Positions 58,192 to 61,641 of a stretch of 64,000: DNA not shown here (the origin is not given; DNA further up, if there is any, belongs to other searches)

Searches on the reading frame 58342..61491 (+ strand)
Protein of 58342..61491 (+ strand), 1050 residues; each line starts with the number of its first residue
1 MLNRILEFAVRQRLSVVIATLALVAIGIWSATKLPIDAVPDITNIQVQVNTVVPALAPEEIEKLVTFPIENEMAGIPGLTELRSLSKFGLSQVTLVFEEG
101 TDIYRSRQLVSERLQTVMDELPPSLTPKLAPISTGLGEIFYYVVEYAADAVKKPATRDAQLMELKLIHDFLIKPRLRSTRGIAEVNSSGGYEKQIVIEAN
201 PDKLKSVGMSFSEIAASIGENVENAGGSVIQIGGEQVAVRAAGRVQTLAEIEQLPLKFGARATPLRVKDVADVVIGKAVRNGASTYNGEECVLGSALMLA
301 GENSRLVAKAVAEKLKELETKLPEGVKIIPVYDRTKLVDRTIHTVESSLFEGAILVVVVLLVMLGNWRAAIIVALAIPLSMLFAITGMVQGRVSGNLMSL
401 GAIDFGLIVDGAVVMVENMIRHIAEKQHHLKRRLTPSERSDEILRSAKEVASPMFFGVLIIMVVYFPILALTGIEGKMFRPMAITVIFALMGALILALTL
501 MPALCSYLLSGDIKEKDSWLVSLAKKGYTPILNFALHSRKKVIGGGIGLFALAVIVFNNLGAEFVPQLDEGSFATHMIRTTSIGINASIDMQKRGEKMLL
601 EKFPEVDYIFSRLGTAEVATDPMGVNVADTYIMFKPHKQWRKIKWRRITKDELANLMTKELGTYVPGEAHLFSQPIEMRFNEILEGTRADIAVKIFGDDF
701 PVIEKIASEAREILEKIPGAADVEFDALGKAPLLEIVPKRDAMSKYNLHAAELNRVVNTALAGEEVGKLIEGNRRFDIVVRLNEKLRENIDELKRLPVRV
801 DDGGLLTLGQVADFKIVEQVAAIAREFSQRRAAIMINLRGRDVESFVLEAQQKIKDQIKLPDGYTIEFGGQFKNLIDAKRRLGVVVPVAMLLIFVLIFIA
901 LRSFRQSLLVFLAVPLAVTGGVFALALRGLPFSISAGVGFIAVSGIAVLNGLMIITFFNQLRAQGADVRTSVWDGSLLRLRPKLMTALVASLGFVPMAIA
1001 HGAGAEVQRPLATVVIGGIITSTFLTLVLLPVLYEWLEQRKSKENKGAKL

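Call 22: search_protein_families(library=pfam, proteins=[window:58342-61491:+], max_evalue=0.001)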
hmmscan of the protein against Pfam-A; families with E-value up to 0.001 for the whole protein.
window:58342-61491:+ (1050 aa): 2 families
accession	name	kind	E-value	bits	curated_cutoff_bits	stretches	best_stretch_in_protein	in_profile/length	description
PF00873.25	ACR_tran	-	3.4e-286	952.5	28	1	5-1035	1-1018/1021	AcrB/AcrD/AcrF family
PF03176.21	MMPL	-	0.00038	19.9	20.5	0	821-1037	77-302/333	MMPL family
